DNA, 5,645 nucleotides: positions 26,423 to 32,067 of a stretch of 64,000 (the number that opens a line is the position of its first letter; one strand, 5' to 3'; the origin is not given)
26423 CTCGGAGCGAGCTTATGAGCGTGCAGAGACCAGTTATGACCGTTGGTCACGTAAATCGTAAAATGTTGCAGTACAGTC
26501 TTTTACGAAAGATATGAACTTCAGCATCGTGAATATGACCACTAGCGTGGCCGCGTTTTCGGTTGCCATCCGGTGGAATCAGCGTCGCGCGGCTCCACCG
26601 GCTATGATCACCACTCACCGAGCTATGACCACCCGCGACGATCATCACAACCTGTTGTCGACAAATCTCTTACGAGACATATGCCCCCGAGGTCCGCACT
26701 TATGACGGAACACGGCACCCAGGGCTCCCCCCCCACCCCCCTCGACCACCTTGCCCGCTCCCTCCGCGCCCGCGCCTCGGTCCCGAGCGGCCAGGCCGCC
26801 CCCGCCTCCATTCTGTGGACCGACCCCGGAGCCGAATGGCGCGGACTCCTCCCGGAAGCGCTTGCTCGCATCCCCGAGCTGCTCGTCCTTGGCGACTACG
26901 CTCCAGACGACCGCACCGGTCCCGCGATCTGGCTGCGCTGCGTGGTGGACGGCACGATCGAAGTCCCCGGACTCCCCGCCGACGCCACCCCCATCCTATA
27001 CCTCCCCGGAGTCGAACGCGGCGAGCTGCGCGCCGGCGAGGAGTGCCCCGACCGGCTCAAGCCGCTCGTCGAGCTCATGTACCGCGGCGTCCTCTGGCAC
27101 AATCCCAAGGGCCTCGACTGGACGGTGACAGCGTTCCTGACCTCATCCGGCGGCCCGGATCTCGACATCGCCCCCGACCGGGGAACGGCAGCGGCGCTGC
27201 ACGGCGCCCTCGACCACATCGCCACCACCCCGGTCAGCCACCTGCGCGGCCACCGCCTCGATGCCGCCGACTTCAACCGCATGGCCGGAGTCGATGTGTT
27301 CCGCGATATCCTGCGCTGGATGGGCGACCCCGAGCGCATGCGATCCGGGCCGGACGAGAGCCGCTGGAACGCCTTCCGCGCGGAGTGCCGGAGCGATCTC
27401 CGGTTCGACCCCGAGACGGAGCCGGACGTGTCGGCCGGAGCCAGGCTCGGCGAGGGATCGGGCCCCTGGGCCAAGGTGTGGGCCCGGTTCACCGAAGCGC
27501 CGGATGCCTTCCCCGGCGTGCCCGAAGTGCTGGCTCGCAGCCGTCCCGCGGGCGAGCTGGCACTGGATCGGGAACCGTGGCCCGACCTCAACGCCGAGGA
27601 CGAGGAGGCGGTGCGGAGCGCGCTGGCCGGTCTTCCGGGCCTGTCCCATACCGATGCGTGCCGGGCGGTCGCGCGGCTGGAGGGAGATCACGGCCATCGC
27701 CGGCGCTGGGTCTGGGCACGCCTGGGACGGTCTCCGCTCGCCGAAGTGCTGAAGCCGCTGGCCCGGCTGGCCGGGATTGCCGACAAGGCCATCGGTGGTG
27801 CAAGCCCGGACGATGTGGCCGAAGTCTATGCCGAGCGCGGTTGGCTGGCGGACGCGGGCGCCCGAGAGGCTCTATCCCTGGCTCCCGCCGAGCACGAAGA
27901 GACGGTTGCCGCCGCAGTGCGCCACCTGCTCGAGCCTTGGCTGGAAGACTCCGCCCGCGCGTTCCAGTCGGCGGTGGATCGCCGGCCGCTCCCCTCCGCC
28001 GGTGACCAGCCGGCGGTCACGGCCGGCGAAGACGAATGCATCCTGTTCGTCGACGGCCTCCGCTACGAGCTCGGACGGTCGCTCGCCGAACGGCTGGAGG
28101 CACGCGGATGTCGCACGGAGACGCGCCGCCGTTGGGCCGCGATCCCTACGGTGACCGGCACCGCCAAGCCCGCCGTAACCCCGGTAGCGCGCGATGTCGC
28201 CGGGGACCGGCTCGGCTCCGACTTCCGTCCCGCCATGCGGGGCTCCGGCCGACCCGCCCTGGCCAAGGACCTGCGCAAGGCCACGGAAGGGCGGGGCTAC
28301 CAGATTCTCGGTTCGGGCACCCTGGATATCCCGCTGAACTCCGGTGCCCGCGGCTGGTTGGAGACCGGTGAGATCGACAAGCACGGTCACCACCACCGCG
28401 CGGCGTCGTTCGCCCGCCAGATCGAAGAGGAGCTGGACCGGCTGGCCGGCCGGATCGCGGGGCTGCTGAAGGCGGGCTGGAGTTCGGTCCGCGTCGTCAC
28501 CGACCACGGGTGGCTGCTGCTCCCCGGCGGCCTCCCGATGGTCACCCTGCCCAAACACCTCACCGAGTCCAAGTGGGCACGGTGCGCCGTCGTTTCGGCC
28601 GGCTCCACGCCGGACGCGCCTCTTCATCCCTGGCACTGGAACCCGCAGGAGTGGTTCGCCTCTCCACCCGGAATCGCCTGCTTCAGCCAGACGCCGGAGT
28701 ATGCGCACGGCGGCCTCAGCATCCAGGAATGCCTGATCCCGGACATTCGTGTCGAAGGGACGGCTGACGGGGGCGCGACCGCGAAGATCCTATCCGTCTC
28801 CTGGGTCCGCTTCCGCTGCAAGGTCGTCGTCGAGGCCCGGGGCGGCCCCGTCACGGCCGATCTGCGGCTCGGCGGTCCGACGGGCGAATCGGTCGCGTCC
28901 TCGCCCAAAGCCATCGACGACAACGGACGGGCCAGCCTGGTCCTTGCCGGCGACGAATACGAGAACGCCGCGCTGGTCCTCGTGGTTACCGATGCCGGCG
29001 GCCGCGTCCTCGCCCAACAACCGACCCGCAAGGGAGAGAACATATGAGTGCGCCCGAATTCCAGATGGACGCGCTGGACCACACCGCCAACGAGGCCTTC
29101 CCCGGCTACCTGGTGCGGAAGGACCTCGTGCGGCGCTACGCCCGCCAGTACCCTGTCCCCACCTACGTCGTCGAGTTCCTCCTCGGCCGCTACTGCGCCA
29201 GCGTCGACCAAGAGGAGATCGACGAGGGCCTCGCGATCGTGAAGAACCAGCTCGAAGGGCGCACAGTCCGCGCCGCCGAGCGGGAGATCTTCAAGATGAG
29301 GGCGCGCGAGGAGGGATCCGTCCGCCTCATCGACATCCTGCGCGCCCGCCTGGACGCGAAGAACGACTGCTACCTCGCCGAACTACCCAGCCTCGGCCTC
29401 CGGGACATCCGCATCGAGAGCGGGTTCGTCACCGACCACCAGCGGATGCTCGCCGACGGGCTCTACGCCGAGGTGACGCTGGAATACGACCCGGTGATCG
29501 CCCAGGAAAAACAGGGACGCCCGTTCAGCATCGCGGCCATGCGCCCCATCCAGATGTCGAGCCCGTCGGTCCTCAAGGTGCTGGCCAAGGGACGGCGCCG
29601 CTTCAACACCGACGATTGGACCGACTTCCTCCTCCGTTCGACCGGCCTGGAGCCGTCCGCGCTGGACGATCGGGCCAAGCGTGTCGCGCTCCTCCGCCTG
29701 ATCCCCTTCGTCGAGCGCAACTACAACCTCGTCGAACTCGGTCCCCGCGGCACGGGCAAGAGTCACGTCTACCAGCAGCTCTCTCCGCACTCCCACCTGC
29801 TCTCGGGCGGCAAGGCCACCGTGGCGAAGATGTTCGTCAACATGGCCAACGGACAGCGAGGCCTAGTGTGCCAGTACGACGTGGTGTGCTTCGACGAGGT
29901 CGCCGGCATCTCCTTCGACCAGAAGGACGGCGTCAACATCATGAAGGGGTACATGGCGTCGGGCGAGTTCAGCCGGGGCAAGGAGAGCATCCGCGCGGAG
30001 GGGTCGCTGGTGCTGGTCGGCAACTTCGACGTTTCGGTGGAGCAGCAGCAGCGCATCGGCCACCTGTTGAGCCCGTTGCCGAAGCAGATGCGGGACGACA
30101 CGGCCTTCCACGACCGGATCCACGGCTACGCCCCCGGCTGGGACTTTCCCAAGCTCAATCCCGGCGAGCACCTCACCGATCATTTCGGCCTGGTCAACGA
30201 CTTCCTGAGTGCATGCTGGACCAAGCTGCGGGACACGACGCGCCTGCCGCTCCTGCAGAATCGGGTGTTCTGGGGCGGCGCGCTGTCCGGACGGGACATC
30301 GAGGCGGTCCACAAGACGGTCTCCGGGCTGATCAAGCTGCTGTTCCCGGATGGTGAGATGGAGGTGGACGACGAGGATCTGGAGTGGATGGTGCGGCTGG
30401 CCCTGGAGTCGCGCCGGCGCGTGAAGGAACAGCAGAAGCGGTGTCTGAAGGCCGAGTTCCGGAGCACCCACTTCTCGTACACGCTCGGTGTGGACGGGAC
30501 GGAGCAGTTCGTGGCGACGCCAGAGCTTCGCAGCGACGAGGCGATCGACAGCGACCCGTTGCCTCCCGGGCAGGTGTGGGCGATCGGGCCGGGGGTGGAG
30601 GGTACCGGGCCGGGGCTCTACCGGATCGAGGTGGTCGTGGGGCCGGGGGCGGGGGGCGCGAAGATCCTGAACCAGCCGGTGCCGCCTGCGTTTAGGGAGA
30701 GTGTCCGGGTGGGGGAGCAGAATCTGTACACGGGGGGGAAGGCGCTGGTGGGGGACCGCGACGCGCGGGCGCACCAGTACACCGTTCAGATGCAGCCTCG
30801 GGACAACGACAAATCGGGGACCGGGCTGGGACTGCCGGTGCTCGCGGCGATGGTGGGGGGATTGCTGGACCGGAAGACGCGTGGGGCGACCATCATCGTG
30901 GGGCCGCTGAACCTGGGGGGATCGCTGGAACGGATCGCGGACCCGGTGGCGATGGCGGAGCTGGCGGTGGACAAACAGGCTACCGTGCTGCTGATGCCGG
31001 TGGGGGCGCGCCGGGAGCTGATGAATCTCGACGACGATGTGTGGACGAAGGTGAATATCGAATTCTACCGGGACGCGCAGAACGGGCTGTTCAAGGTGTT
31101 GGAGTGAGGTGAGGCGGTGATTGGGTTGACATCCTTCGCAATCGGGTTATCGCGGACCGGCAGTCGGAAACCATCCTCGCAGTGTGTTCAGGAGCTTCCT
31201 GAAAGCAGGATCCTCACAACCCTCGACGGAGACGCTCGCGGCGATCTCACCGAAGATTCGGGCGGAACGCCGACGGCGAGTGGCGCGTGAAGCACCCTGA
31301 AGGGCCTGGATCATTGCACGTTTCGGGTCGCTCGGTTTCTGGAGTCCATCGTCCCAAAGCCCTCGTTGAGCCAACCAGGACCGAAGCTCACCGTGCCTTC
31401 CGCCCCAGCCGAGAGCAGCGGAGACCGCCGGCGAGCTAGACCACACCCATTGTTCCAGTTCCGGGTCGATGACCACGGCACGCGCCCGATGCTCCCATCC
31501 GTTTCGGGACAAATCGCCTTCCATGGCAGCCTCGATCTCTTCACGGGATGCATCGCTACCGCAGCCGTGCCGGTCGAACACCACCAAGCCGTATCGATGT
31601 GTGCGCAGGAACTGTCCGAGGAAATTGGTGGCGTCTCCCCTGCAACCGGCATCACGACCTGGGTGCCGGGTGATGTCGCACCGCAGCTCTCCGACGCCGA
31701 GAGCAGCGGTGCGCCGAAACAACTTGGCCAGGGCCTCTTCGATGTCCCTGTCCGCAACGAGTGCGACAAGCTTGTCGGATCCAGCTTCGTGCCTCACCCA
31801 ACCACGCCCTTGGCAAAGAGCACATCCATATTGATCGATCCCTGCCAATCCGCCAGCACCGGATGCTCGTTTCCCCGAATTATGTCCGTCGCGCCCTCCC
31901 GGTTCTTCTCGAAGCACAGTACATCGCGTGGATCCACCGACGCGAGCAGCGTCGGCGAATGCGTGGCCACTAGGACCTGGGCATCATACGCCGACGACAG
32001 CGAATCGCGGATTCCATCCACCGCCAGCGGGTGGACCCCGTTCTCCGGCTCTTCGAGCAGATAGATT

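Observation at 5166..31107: Type 1 BREX whose operon has been opened at two internal positions and loaded with about 16 kb of cargo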

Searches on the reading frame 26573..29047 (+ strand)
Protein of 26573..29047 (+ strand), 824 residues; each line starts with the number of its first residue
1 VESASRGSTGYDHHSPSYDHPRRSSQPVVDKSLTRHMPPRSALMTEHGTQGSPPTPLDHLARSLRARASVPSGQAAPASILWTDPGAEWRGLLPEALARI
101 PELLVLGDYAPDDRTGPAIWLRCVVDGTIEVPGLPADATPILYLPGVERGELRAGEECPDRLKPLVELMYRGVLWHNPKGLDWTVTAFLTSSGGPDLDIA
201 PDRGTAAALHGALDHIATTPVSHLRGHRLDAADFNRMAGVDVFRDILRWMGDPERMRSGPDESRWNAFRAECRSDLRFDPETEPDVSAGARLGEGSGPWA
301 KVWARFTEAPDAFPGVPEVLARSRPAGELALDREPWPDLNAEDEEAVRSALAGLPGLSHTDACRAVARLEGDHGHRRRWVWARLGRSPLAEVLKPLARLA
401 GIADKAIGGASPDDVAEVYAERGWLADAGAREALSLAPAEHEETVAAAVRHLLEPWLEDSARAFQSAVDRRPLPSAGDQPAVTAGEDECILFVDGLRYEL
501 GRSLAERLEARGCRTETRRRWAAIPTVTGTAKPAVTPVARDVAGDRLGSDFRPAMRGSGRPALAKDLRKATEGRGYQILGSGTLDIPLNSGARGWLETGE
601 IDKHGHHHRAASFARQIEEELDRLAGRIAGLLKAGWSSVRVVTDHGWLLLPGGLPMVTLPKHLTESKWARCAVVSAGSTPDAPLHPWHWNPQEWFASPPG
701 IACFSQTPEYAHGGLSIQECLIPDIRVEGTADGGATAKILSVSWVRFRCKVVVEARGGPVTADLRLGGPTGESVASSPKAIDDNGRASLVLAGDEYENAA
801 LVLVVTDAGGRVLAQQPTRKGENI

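Call 4: search_protein_families(library=pfam, proteins=[window:26573-29047:+])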
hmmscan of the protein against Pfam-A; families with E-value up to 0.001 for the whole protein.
window:26573-29047:+ (824 aa): 0 families

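Call 6: search_protein_families(library=padloc, proteins=[window:26573-29047:+])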
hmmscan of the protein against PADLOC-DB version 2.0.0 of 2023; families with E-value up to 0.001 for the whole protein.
window:26573-29047:+ (824 aa): 5 families
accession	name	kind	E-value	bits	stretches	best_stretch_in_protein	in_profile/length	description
PDLC02566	PglZ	-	2.5e-257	854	1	58-822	7-773/774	PglZ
PDLC02561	PglZ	-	2.8e-13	46.9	2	597-738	580-726/840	PglZ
PDLC02559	PglZ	-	7e-09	32.4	1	490-740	478-747/860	PglZ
PDLC02548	PglZ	-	6.3e-08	29.5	1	484-540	477-535/961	PglZ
PDLC02564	PglZ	-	0.00087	15.8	0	484-529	462-508/855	PglZ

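Call 57: search_protein_families(library=ncbifam, proteins=[window:26702-29047:+], max_evalue=0.01)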
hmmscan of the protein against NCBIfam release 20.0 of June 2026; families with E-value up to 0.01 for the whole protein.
window:26702-29047:+ (781 aa): 4 families
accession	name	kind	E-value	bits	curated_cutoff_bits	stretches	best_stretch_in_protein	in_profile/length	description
NF033450.1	BREX_PglZ_1_B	equivalog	2.7e-244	812.3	400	1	14-685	3-675/675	BREX-1 system phosphatase PglZ type B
NF033443.1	BREX_PglZ_6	exception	2.9e-07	29.2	400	1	441-497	474-532/958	BREX-6 system phosphatase PglZ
NF033444.1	BREX_PglZ_5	exception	5.3e-05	21.4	250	1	436-619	447-628/704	BREX-5 system phosphatase PglZ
NF033445.1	BREX_PglZ_4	exception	0.00021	20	140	1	555-689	545-683/741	BREX-4 system phosphatase PglZ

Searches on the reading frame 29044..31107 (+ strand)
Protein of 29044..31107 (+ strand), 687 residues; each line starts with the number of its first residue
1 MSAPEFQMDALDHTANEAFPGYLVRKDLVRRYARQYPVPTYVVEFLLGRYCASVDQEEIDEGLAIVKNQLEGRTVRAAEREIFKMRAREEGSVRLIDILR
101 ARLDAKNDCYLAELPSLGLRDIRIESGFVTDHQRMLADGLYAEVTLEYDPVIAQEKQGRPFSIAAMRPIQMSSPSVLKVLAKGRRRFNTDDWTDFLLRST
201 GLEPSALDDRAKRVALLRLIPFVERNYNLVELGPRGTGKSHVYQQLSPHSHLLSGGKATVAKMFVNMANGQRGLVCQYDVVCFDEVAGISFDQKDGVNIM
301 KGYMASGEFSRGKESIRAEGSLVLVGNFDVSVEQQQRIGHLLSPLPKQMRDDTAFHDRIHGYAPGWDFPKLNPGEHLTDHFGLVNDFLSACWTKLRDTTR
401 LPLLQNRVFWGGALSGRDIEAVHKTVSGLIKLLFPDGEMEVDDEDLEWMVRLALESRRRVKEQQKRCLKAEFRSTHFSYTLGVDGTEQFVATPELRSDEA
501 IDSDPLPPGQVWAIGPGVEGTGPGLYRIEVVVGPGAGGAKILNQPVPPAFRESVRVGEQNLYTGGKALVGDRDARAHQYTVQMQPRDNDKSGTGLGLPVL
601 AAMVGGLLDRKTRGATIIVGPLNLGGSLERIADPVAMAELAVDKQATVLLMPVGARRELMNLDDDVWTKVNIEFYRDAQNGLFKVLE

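Call 4: search_protein_families(library=pfam, proteins=[window:29044-31107:+])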
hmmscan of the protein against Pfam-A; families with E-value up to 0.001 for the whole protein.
window:29044-31107:+ (687 aa): 3 families
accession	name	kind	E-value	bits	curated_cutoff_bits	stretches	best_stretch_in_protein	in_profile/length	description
PF13337.12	BrxL_ATPase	-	5.3e-125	416.8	25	1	161-478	1-313/313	Lon-like protease BrxL-like, ATPase domain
PF20442.3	BrxL_N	-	2.4e-41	141.2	28.2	1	17-148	1-132/132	BREX system Lon protease-like protein BrxL N-terminal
PF13541.12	ChlI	-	5.5e-07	30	27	1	574-652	40-118/121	Subunit ChlI of Mg-chelatase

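Call 6: search_protein_families(library=padloc, proteins=[window:29044-31107:+])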
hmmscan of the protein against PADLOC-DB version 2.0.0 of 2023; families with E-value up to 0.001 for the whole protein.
window:29044-31107:+ (687 aa): 5 families
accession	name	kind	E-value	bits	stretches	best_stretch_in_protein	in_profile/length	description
PDLC02506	BrxL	-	3.4e-277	919.2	1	7-686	4-677/680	BrxL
PDLC02508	BrxL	-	6.7e-150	498.6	1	8-497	1-482/698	BrxL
PDLC02509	BrxL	-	3.8e-100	334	2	159-489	197-526/535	BrxL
PDLC02505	BrxL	-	1.4e-62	210.1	1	11-475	4-471/482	BrxL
PDLC02507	BrxL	-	3.2e-49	166.1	1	19-454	22-450/482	BrxL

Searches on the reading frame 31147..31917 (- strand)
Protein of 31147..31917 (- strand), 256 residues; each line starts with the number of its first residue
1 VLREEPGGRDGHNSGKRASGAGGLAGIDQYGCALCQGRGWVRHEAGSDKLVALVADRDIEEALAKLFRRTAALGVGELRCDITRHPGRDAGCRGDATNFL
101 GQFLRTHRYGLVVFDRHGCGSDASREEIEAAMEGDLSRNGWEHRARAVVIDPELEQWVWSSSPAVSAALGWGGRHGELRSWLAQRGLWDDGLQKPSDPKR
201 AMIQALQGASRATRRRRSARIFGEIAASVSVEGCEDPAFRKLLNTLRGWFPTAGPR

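Call 10: search_protein_families(library=pfam, proteins=[window:31147-31917:-], max_evalue=0.01)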
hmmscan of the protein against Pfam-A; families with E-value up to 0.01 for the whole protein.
window:31147-31917:- (256 aa): 0 families

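Call 11: search_protein_families(library=padloc, proteins=[window:31147-31917:-], max_evalue=0.01)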
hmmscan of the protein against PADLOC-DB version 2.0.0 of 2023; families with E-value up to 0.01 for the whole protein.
window:31147-31917:- (256 aa): 3 families
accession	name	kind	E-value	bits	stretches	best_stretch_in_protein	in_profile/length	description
PDLC04136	mad4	-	5.3e-07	28.4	1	51-157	8-109/110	mads_4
PDLC04209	HEC-01B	-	0.002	16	1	144-234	107-194/219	-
PDLC04210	HEC-01B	-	0.0037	15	1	115-246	80-205/217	-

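Call 57: search_protein_families(library=ncbifam, proteins=[window:31147-31917:-], max_evalue=0.01)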
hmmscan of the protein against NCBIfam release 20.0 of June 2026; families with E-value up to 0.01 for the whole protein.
window:31147-31917:- (256 aa): 1 family
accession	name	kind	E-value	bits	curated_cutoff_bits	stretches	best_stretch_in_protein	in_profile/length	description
NF047734.1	antiphage_MADS4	equivalog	6.1e-63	212.6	160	1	50-251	3-206/206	methylation-associated defense system protein MAD4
